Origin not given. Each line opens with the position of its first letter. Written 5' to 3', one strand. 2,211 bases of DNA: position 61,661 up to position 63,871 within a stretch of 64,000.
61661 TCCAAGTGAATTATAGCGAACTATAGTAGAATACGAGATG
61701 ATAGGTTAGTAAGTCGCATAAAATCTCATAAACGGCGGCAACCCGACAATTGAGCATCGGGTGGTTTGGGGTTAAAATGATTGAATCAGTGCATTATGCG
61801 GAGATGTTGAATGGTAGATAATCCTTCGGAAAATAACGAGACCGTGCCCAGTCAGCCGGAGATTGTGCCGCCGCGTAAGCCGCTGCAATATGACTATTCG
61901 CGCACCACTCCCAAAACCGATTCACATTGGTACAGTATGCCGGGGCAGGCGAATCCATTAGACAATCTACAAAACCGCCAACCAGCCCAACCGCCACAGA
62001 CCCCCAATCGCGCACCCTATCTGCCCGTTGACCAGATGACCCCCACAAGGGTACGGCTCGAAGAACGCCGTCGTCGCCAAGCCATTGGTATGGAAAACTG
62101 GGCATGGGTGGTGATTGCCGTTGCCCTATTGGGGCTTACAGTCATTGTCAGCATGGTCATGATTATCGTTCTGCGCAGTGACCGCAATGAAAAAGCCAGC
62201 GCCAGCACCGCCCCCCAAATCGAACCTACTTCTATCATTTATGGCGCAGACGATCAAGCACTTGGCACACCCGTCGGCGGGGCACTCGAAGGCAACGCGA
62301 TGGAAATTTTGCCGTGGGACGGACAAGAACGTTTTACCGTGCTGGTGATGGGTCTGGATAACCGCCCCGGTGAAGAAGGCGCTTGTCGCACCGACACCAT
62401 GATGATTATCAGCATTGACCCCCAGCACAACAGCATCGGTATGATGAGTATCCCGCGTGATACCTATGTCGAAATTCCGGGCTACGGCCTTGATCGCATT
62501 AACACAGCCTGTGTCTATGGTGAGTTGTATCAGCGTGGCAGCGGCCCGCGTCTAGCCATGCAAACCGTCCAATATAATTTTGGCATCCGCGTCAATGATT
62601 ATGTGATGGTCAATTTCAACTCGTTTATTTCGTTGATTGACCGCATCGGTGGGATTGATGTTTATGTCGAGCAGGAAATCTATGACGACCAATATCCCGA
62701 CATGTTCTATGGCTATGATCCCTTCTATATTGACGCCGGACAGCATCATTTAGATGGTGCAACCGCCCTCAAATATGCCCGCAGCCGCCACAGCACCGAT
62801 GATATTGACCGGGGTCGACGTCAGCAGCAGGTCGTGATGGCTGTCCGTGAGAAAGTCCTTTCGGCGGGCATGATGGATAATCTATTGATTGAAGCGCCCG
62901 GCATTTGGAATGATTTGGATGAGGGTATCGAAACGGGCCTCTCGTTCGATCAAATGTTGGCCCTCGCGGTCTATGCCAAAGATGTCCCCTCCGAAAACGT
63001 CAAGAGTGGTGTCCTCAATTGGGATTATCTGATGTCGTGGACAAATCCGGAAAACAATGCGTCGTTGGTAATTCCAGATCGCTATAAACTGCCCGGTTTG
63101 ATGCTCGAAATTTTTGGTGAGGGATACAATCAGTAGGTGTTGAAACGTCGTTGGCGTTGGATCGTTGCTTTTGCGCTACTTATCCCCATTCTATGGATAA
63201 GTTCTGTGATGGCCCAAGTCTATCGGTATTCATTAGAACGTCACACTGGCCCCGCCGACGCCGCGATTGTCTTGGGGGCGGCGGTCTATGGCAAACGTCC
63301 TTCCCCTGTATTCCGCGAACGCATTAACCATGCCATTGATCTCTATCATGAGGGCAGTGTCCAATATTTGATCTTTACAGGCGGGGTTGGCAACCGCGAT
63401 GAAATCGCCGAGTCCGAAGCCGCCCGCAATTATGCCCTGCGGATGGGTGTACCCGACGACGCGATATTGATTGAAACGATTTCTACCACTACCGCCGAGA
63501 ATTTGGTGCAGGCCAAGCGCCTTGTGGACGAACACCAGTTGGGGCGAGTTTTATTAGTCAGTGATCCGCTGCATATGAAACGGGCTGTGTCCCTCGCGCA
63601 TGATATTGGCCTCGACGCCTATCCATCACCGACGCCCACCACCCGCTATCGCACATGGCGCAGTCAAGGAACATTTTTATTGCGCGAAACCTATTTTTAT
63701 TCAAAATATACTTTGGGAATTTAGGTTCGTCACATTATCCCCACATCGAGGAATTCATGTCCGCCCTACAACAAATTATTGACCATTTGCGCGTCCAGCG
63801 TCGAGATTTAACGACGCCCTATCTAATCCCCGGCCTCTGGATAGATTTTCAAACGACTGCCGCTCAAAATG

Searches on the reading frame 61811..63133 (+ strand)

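Call 17: search_protein_families(library=pfam, proteins=[window:61811-63133:+], max_evalue=0.001)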
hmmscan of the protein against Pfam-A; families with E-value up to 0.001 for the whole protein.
window:61811-63133:+ (441 aa): 1 family
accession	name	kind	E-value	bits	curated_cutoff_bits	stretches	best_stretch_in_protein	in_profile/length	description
PF03816.19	LytR_cpsA_psr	-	3.4e-43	147.8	24.6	1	193-350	1-149/150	LytR_cpsA_psr family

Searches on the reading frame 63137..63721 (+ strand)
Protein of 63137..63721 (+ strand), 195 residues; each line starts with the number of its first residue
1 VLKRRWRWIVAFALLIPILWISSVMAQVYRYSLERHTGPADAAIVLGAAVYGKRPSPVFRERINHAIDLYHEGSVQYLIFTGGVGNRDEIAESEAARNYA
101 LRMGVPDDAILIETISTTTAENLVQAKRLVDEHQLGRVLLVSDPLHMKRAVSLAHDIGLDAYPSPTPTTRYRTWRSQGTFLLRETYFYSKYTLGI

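Call 17: search_protein_families(library=pfam, proteins=[window:63137-63721:+], max_evalue=0.001)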
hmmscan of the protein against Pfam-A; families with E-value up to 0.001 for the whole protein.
window:63137-63721:+ (195 aa): 1 family
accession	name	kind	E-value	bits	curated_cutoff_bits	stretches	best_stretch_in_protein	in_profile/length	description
PF02698.23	DUF218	-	8.1e-32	110.4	27.6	1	41-184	1-130/133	DUF218 domain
